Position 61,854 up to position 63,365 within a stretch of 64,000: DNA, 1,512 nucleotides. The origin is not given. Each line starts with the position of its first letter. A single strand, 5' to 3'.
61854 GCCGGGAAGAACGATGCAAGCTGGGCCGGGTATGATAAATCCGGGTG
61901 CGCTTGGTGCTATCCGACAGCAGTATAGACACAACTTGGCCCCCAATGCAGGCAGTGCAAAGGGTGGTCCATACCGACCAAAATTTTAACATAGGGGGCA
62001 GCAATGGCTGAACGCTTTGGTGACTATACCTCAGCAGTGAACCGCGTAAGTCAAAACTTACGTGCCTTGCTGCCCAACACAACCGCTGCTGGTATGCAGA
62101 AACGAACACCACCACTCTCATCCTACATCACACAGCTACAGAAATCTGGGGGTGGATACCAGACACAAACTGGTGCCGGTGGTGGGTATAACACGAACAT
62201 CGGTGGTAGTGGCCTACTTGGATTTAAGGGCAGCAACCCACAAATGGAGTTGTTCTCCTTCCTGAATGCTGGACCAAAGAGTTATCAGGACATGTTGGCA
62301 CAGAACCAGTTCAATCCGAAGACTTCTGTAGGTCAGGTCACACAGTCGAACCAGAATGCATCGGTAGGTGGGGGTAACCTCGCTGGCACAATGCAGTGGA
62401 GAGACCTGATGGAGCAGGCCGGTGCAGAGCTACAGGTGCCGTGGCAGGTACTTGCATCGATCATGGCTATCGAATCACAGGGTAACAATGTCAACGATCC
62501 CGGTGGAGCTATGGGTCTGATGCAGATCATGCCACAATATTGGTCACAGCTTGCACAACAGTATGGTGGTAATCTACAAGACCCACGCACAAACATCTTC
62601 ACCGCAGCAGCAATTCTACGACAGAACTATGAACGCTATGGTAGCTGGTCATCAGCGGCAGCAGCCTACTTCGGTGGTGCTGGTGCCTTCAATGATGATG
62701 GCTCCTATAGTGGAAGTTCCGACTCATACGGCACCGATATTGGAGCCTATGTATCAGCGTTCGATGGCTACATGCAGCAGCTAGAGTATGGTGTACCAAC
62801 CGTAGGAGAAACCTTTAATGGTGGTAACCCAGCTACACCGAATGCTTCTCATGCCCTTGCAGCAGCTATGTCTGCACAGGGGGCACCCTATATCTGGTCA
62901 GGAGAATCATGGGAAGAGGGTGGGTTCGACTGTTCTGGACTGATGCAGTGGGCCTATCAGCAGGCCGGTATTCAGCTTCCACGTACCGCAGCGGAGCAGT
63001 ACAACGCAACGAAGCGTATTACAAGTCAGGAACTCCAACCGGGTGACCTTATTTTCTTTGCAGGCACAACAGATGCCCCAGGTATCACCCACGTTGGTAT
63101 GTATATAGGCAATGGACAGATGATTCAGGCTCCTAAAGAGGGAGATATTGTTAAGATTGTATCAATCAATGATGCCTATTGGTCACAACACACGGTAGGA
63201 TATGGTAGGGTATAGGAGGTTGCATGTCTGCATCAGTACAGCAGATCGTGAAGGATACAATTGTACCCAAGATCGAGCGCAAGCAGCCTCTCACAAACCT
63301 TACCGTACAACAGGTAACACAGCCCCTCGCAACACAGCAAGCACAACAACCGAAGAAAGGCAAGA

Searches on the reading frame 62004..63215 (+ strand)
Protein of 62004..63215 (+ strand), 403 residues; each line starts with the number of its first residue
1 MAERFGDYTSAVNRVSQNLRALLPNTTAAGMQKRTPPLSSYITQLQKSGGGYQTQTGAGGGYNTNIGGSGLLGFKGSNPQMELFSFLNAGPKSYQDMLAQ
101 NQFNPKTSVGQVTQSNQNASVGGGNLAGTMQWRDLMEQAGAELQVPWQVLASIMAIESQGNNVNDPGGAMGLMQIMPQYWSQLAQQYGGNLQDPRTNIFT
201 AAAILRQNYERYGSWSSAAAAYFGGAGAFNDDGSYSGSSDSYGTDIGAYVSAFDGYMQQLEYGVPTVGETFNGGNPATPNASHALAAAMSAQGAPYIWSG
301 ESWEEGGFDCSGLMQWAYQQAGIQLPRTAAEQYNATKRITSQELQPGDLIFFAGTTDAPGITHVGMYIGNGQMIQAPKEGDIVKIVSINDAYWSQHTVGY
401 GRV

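Call 59: search_protein_families(library=phrogs, proteins=[window:62004-63215:+], max_evalue=0.001)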
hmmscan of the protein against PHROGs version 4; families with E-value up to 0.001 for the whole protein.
window:62004-63215:+ (403 aa): 14 families
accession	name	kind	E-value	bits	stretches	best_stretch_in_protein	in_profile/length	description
phrog_329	-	tail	4e-31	109.1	1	277-402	531-655/949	minor tail protein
phrog_400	-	tail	5.7e-30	105.8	1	277-392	528-640/654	tail protein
phrog_25111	-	tail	3.4e-27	96.5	1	287-403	218-331/333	tail protein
phrog_12508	-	unknown function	4.2e-26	93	1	281-391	140-247/260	-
phrog_2810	-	head and packaging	1.3e-18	67.8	1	274-388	504-608/952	virion structural protein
phrog_13449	-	other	4.5e-17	63.4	1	127-230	2-103/269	transglycosylase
phrog_669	-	lysis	6.5e-16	57.9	1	122-237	908-1031/1946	endolysin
phrog_1015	-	tail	9e-13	48.7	1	236-396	642-784/795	tail protein with lysin activity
phrog_2013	-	tail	5.6e-12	46.2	1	103-232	446-569/657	lytic tail protein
phrog_28504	-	tail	1.5e-10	41.4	1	98-235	199-336/597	lytic tail fiber protein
phrog_21143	-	tail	4.9e-10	39.4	1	131-229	3-101/576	lytic tail fiber protein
phrog_20677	-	unknown function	7.5e-06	25.6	1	308-378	460-532/631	-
phrog_4067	-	other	5.8e-05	22.7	1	127-208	665-756/980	transglycosylase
phrog_1044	-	lysis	0.00024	20.4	1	156-228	252-330/900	endolysin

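Call 71: find_encoding_contigs(protein=window:62004-63215:+, flank=10000, max_places=2)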
Protein window:62004-63215:+ (403 aa): 19 contigs read that carry it; 2 places shown.
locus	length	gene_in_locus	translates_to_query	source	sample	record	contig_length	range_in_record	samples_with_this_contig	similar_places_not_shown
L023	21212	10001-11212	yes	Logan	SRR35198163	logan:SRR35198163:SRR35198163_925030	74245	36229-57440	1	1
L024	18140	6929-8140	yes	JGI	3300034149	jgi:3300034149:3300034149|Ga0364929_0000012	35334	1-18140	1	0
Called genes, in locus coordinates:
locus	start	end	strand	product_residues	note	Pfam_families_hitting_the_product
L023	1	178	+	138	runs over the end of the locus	-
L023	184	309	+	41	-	-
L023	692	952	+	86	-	-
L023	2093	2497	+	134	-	-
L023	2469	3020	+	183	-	-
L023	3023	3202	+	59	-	-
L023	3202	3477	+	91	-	-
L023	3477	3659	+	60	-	-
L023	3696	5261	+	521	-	PF03237:Terminase_6N (weak)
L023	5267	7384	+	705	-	PF05133:SPP1_portal (faint)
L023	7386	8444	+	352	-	-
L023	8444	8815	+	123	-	-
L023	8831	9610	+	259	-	-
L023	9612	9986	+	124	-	-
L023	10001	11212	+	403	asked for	PF01464:SLT, PF00877:NLPC_P60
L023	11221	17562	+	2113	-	-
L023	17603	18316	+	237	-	-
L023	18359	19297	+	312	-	PF17236:SU10_MCP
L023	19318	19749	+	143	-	PF02945:Endonuclease_7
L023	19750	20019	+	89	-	PF09723:Zn_ribbon_8 (weak)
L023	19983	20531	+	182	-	-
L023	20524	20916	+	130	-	-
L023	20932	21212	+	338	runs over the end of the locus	-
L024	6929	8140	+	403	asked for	PF01464:SLT, PF00877:NLPC_P60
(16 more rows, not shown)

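Call 75: search_protein_families(library=phrogs, proteins=[L023:11221-17562:+], max_evalue=0.01)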
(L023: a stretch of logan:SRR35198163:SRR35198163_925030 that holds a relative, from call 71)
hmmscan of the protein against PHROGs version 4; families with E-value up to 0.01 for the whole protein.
L023:11221-17562:+ (2113 aa): 0 families

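Call 77: search_dna_similar(query=L023:18359-19297:+, collection=phages, mode=protein, max_rows=15)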
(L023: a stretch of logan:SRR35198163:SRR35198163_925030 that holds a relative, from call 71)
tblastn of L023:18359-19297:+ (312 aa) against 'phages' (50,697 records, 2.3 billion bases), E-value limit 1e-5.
Records with a match: 8; places in all: 8; records where one place covers at least 80% of the query: 4.
Best place of each record, by identity: <60% 8.
By first word of the organism name: Myxococcus 3; Microbacterium 2; Rhodobacteraceae 1; Leptolyngbya 1; Caudoviricetes 1.
By host as written in the record: Myxococcus xanthus strain DK883 2; - 2; Microbacterium paraoxydans NRRL B-14843 2; Myxococcus xanthus 1; Leptolyngbya boryana (basionym: Plectonema boryanum) 1.
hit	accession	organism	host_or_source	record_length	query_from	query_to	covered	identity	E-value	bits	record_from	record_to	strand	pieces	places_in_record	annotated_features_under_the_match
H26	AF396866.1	Myxococcus phage Mx8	Myxococcus xanthus strain DK883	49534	21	301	90%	25.0%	1e-10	68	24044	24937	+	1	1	major virion structural protein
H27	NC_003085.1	Myxococcus phage Mx8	Myxococcus xanthus strain DK883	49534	21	301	90%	25.0%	1e-10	68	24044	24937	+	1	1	major head protein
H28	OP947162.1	Rhodobacteraceae phage LS06-2018-MD06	-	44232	5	299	95%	23.1%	3e-6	55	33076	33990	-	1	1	hypothetical protein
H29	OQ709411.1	Myxococcus phage Mx9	Myxococcus xanthus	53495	21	292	87%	23.7%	1e-10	68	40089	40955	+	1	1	putative major capsid protein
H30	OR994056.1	Leptolyngbya phage Lbo402-yong5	Leptolyngbya boryana (basionym: ...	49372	31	275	79%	24.0%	4e-6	54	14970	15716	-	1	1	major capsid protein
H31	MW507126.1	Microbacterium phage Shocker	Microbacterium paraoxydans NRRL B-14843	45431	125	268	46%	33.8%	2e-13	77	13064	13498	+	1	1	23: major capsid protein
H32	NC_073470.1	Microbacterium phage Shocker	Microbacterium paraoxydans NRRL B-14843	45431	125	268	46%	33.8%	2e-13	77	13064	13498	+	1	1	23: major capsid protein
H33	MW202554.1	Caudoviricetes sp.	Manatee Spring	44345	1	126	40%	28.7%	3e-8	61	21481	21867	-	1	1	hypothetical protein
